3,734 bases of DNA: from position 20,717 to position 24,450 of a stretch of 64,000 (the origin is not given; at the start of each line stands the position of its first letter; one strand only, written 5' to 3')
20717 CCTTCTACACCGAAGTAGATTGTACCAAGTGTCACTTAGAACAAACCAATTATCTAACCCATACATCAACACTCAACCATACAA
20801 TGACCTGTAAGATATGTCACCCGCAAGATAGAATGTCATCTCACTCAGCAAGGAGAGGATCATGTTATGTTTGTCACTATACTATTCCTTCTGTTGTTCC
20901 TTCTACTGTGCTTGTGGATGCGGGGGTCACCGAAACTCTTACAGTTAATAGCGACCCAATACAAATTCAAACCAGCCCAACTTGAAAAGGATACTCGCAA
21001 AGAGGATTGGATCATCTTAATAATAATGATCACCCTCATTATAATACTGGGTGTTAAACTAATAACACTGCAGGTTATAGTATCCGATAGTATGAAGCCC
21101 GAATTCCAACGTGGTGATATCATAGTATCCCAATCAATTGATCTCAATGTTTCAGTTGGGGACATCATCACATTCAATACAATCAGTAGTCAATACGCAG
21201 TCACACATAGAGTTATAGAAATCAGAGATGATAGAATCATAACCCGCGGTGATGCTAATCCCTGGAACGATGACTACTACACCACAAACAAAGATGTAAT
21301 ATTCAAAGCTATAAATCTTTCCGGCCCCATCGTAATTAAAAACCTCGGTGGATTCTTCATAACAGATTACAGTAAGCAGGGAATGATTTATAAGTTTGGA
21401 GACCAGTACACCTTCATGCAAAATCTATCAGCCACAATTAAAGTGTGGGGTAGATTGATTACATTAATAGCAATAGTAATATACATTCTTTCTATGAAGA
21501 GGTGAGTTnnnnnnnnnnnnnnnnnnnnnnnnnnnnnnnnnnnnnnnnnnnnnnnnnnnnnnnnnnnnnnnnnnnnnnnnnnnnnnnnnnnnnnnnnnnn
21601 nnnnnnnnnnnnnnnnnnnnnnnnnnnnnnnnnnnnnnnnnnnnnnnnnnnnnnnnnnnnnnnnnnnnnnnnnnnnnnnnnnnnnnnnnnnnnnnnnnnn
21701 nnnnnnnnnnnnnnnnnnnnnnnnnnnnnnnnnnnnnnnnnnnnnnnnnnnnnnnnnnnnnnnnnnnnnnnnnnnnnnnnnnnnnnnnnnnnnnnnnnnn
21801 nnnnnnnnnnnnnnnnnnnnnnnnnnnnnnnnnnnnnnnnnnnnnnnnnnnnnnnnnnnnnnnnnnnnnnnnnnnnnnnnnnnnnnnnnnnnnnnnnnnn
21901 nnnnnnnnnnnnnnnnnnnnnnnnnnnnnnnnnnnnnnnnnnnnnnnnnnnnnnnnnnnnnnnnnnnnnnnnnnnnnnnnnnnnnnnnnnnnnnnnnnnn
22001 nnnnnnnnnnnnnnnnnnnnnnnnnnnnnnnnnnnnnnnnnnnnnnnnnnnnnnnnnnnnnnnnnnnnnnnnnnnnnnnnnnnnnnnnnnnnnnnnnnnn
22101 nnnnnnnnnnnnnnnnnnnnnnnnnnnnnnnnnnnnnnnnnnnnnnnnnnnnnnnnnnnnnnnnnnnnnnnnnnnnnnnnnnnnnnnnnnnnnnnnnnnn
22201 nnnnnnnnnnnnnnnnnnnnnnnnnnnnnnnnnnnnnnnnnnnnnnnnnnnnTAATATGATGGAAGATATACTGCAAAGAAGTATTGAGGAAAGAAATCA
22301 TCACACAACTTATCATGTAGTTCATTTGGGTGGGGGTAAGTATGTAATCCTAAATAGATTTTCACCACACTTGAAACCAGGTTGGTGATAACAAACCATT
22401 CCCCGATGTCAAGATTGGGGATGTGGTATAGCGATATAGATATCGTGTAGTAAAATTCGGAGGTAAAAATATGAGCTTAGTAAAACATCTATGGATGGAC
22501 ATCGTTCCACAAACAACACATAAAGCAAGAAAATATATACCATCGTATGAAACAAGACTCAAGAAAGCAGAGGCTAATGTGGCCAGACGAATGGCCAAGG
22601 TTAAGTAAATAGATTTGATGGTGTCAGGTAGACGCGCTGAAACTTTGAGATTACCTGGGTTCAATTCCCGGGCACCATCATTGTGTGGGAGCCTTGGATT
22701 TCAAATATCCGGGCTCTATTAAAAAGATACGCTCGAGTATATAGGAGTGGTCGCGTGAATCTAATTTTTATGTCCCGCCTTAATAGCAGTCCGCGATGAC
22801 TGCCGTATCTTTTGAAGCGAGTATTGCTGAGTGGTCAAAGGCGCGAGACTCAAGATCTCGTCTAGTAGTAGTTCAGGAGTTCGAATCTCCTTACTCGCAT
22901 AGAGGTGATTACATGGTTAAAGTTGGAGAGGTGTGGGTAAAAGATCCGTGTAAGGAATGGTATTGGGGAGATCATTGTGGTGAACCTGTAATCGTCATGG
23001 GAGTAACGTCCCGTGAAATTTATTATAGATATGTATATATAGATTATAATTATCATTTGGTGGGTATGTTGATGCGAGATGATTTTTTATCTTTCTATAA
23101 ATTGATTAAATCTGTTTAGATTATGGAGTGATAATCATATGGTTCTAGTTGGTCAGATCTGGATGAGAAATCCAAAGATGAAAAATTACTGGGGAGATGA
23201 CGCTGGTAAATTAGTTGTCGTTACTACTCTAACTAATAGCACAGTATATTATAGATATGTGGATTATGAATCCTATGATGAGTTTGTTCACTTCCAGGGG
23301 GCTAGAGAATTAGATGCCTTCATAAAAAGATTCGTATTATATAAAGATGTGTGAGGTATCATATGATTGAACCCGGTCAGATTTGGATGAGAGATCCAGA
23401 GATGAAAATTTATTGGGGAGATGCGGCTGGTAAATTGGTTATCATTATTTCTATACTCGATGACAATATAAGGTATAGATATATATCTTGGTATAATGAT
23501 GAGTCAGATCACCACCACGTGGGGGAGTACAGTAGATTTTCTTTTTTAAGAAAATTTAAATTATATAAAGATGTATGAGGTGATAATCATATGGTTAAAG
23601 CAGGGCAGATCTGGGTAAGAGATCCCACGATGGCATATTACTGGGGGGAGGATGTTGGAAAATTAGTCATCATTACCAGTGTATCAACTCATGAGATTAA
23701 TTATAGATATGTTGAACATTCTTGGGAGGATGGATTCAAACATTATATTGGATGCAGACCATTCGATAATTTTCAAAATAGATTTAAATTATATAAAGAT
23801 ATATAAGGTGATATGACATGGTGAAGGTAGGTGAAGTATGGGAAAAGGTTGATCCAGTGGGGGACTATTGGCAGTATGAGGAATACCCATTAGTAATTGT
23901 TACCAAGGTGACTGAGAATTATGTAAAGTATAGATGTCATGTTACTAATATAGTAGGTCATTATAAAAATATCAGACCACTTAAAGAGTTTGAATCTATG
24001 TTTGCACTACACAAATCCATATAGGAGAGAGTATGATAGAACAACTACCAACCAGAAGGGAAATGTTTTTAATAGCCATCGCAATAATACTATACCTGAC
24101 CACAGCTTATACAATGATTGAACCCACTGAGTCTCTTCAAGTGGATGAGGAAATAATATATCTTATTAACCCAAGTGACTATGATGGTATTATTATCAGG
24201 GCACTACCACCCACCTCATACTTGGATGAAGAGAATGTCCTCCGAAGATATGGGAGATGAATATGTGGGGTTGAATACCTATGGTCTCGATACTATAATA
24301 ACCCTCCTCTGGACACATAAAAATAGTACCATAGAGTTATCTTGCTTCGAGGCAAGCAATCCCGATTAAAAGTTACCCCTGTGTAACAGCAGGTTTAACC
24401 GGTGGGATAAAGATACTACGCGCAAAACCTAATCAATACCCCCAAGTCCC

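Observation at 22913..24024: Tandem array A: five overlapping paralogous ~70-aa genes directly abutting tRNA-Leu(CAA)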

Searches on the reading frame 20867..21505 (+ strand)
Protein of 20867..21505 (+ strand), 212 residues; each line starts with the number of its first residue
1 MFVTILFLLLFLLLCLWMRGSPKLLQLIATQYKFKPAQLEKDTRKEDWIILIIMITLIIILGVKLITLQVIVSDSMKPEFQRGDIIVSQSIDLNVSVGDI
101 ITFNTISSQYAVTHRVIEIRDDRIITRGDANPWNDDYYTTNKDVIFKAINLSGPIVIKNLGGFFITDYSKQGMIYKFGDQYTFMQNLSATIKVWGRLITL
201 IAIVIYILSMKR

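Call 46: search_protein_families(library=pfam, proteins=[window:20867-21505:+], max_evalue=0.01)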
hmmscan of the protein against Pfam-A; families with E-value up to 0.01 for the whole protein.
window:20867-21505:+ (212 aa): 2 families
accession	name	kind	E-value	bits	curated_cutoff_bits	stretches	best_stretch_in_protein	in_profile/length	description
PF10502.14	Peptidase_S26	-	3.1e-05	24.4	22.9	1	47-129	3-90/168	Signal peptidase, peptidase S26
PF00717.28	Peptidase_S24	-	0.0094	16.1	23.3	0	71-124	40-89/116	Peptidase S24-like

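Call 48: search_protein_families(library=ncbifam, proteins=[window:20867-21505:+], max_evalue=0.01)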
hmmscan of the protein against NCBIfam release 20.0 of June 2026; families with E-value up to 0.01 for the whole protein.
window:20867-21505:+ (212 aa): 3 families
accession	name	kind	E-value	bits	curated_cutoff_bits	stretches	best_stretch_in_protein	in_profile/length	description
TIGR02228.1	sigpep_I_arch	equivalog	4.5e-22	78.6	51.85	1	49-155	9-125/158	signal peptidase I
TIGR02227.1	sigpep_I_bact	equivalog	4e-09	36.5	47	1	50-140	4-98/162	signal peptidase I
NF046067.1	SigPepSipWBacil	equivalog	1.8e-08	34.2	190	1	67-148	39-125/189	signal peptidase I SipW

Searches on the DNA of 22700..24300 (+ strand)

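Call 10: search_dna_similar(query=window:22700-24300:+, collection=phages, mode=distant)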
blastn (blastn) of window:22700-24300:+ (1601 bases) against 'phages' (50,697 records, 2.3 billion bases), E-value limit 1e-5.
No match.

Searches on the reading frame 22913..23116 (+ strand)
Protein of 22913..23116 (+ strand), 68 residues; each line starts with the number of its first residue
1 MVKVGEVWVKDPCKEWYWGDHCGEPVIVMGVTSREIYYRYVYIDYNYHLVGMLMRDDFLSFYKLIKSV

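Call 7: search_protein_families(library=pfam, proteins=[window:22913-23116:+], max_evalue=10)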
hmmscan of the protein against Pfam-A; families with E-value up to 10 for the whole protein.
window:22913-23116:+ (68 aa): 1 family
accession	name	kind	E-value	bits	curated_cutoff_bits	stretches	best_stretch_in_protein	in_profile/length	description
PF13973.12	DUF4222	-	0.054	13.5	27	1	17-39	8-30/53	Domain of unknown function (DUF4222)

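Call 8: search_protein_families(library=phrogs, proteins=[window:22913-23116:+], max_evalue=10)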
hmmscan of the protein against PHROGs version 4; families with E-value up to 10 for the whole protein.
window:22913-23116:+ (68 aa): 1 family
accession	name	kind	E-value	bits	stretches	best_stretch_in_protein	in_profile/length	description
phrog_285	-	unknown function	0.18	12.9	1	19-39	12-32/83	-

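Call 11: find_homologous_proteins(query=A1, max_evalue=0.01)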
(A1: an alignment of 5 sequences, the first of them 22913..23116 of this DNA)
Query A1 (5 sequences) (68 aa, profile of the alignment): 5 proteins with E <= 0.01 among 9 candidates.
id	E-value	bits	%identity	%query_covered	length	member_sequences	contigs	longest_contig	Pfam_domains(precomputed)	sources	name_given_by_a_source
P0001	6.5e-33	130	41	100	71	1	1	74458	-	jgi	-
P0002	2.2e-31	125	39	100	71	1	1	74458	-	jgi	-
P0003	1.2e-30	123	39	100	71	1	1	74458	-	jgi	-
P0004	6.2e-25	105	38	100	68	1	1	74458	-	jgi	-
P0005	1.2e-22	97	39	100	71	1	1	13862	-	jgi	jgi:hypothetical protein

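Call 14: find_encoding_contigs(protein=P0005, flank=10000)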
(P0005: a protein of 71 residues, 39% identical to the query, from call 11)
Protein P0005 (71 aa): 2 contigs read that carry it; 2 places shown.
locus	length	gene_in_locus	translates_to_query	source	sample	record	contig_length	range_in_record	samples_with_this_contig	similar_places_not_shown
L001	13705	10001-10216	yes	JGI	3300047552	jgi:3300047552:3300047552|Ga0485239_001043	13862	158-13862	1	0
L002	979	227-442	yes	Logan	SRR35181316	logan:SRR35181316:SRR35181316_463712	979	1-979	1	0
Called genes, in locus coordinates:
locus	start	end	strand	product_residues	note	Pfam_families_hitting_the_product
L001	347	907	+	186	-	-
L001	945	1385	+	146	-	-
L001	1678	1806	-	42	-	-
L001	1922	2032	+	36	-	-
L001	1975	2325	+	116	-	-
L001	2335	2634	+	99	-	-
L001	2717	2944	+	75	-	PF00137:ATP-synt_C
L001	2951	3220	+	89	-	-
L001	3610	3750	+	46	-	-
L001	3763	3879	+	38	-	-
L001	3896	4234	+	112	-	-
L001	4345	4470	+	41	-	-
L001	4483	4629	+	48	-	-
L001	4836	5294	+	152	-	PF13392:HNH_3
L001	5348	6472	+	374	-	PF14522:Cytochrome_C7 (faint), PF14537:Cytochrom_c3_2 (faint)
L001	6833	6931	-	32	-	-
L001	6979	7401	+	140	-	-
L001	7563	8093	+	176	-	PF14522:Cytochrome_C7 (faint), PF14537:Cytochrom_c3_2 (faint)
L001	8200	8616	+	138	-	-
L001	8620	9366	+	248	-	-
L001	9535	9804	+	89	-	-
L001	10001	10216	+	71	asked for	-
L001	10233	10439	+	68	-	-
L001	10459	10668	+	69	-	-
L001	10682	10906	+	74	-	-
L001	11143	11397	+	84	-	-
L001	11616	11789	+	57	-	-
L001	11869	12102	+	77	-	-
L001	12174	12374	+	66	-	-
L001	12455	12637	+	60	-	-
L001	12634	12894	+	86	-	-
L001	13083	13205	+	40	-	-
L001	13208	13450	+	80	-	-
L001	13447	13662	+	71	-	-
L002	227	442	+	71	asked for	-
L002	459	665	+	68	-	-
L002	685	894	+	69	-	-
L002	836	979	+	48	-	?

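Call 47: find_encoding_contigs(protein=P0002, flank=10000, max_places=3)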
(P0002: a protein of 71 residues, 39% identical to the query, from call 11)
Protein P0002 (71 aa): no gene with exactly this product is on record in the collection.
